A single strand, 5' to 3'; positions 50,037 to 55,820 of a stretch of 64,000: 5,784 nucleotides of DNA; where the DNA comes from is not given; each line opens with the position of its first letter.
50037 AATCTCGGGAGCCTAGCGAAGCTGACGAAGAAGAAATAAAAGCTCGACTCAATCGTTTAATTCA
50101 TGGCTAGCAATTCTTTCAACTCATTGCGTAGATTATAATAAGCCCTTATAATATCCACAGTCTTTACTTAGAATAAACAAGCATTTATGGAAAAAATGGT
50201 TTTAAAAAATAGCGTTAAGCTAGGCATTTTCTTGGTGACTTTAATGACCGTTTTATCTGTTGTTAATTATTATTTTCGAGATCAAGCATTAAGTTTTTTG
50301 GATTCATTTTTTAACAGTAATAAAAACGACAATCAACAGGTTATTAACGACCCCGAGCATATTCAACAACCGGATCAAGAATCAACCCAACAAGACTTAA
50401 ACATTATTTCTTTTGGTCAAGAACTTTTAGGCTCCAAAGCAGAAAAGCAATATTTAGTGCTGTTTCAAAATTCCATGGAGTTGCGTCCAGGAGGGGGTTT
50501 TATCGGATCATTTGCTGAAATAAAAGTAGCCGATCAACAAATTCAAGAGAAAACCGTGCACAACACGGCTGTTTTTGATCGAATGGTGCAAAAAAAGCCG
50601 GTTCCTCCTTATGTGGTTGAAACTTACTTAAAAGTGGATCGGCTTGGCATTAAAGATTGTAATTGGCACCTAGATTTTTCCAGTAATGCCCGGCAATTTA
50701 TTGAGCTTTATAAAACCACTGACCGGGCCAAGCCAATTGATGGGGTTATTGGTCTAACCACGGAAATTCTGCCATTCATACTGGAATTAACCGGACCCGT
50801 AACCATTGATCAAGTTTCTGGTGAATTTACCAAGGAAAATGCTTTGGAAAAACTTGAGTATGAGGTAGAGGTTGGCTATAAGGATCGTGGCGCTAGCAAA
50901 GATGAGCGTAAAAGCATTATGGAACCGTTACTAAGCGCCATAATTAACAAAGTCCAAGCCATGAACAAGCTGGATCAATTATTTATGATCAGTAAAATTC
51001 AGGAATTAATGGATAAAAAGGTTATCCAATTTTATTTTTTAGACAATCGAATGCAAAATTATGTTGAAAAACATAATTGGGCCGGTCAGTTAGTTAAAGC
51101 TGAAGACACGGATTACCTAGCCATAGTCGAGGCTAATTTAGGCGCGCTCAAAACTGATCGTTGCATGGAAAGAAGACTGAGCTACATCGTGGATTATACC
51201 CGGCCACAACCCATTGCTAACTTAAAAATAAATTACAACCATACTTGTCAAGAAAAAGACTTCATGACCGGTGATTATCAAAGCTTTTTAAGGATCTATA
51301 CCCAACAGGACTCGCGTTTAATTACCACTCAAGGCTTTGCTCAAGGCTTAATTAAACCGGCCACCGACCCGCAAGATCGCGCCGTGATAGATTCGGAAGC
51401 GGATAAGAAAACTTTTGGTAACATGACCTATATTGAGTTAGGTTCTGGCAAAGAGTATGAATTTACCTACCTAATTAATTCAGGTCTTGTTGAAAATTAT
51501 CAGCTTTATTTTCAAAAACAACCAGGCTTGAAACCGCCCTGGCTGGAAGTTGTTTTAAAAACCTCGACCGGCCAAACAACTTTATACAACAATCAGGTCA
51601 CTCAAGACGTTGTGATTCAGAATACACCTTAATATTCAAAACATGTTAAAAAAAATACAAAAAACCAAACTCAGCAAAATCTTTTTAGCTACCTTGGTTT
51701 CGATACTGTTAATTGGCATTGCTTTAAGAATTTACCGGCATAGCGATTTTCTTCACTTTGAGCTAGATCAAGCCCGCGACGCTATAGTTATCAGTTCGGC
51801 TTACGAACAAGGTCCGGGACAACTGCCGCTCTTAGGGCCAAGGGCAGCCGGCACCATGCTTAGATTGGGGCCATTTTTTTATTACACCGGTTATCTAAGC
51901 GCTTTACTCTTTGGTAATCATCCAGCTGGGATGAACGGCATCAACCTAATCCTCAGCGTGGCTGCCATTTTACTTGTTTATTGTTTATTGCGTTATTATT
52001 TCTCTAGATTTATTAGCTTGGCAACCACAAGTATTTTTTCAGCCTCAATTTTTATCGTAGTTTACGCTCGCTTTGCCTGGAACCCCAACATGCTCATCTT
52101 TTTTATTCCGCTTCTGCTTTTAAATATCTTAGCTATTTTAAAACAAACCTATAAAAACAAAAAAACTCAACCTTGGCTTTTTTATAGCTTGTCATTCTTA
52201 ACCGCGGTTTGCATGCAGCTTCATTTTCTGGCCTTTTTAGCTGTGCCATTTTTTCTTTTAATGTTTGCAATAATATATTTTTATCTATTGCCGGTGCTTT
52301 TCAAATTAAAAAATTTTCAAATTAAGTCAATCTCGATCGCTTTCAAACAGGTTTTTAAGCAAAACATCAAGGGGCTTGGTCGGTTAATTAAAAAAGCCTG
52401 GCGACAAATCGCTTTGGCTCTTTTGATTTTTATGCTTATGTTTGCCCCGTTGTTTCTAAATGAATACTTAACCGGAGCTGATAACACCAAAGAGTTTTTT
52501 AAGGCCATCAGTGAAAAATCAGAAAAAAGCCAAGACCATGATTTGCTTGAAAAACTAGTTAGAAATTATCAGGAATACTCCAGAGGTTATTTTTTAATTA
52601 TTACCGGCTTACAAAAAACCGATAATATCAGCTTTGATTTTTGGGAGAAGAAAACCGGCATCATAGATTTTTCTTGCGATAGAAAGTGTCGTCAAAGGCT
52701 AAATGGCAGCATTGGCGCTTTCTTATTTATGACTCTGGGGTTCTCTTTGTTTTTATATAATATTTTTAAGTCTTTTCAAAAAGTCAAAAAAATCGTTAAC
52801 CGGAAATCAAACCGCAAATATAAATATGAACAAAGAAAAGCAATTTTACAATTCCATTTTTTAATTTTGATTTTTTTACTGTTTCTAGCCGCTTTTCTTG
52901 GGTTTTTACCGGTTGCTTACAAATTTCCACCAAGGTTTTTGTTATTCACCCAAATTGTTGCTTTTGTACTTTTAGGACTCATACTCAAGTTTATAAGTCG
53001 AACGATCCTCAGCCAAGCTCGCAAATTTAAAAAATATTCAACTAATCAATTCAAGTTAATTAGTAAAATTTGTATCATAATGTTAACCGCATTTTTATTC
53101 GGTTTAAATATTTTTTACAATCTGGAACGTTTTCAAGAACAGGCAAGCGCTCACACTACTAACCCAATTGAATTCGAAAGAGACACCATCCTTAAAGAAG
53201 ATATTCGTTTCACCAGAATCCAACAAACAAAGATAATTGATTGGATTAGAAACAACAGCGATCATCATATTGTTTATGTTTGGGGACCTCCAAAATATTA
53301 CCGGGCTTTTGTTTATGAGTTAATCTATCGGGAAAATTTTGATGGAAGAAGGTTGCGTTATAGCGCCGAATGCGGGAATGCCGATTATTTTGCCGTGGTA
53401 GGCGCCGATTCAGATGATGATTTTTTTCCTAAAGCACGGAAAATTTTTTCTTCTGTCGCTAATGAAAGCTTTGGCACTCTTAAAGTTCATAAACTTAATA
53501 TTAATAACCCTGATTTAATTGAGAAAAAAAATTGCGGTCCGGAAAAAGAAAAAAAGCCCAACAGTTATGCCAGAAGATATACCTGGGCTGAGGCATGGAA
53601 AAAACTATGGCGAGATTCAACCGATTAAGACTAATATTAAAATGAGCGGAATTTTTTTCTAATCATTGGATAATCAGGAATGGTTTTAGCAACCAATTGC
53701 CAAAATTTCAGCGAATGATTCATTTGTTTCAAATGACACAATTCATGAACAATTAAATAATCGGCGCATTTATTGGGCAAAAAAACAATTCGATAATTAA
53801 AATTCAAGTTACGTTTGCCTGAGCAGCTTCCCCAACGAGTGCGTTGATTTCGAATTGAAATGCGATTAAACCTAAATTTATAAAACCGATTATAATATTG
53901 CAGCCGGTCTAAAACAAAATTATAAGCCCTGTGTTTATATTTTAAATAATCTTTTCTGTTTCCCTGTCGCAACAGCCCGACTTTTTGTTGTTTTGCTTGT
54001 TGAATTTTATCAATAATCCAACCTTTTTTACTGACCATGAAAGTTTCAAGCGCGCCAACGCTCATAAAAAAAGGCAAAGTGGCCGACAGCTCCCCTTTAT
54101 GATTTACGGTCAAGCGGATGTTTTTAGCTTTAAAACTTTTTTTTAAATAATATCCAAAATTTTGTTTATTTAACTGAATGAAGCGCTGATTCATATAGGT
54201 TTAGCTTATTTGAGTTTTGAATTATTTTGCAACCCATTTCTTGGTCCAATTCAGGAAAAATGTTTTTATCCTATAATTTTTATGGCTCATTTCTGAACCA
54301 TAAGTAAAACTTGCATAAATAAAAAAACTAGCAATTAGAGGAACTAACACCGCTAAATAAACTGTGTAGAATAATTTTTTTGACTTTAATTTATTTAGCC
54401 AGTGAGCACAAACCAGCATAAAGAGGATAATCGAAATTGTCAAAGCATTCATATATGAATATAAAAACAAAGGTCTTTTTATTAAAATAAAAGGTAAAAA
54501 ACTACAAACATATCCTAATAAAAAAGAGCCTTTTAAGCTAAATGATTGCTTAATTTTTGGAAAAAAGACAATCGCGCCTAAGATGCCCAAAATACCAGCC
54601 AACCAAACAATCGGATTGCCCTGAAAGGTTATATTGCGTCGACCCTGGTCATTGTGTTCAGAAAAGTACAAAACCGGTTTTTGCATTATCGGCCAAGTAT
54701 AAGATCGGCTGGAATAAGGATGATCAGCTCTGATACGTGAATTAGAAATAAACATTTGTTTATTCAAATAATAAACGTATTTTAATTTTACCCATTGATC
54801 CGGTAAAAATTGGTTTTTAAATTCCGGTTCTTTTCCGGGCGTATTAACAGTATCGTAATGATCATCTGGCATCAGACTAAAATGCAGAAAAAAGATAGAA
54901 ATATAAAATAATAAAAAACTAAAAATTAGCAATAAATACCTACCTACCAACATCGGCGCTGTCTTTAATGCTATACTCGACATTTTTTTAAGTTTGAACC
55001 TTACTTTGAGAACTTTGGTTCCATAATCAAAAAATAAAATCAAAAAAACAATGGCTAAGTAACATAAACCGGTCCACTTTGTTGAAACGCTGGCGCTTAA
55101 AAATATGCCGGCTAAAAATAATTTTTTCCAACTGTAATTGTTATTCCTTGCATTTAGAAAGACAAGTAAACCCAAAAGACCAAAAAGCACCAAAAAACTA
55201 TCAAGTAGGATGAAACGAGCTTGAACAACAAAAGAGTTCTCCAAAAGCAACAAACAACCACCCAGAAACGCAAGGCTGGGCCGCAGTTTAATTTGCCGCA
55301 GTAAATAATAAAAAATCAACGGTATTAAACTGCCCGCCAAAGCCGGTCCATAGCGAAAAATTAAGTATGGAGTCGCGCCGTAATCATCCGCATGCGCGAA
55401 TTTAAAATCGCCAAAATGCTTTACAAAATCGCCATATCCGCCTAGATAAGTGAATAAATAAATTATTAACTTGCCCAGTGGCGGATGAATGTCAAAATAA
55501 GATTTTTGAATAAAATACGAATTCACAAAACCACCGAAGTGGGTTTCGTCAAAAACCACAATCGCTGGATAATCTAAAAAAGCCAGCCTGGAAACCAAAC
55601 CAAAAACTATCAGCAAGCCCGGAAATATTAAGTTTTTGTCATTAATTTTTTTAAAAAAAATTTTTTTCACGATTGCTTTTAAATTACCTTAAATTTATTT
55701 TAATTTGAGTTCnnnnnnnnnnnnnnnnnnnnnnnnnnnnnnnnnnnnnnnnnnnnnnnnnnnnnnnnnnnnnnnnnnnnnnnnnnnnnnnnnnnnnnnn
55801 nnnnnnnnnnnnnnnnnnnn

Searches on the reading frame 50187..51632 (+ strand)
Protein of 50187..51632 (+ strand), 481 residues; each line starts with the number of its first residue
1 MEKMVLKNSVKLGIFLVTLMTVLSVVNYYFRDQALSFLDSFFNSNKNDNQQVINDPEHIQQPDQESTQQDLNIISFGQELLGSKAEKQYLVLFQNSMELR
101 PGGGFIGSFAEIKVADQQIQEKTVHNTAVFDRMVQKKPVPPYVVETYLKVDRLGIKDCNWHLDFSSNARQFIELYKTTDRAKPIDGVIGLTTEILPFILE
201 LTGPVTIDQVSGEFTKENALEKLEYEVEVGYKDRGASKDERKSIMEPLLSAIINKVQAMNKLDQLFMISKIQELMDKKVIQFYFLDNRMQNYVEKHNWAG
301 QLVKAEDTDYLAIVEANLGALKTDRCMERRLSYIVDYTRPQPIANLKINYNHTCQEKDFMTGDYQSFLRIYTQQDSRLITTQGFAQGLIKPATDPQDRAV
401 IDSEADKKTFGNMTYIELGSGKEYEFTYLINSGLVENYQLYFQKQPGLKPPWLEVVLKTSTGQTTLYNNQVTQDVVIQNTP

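Call 59: search_protein_families(library=pfam, proteins=[window:50187-51632:+], max_evalue=0.001)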
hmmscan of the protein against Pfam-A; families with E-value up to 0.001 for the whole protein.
window:50187-51632:+ (481 aa): 1 family
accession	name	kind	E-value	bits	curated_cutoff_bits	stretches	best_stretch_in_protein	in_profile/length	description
PF13196.11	DUF4012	-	1.1e-22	81.5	28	1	86-226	3-142/144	Protein of unknown function (DUF4012)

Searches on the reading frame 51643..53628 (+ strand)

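Call 59: search_protein_families(library=pfam, proteins=[window:51643-53628:+], max_evalue=0.001)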
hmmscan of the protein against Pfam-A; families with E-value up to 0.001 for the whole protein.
window:51643-53628:+ (661 aa): 1 family
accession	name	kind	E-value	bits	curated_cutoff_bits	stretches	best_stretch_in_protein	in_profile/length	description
PF13231.12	PMT_2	-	1.5e-05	25.7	26.1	1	77-211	4-131/160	Dolichyl-phosphate-mannose-protein mannosyltransferase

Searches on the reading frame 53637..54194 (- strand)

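Call 59: search_protein_families(library=pfam, proteins=[window:53637-54194:-], max_evalue=0.001)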
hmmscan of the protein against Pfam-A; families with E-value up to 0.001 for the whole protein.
window:53637-54194:- (185 aa): 1 family
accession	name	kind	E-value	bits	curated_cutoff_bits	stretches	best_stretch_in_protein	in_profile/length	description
PF01863.23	YgjP-like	-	3.1e-40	138.8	26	2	86-184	108-206/207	YgjP-like, metallopeptidase domain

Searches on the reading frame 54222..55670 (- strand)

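Call 59: search_protein_families(library=pfam, proteins=[window:54222-55670:-], max_evalue=0.001)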
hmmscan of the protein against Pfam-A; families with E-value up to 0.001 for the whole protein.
window:54222-55670:- (482 aa): 3 families
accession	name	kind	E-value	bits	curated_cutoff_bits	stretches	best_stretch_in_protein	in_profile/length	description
PF02366.24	PMT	-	1.6e-39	136.4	22.7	1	20-266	3-243/245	Dolichyl-phosphate-mannose-protein mannosyltransferase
PF16192.10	PMT_4TMC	-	3.2e-27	95.8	32.4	1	299-475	5-202/202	C-terminal four TMM region of protein-O-mannosyltransferase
PF13231.12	PMT_2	-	6.1e-05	23.7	26.1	1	107-235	26-151/160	Dolichyl-phosphate-mannose-protein mannosyltransferase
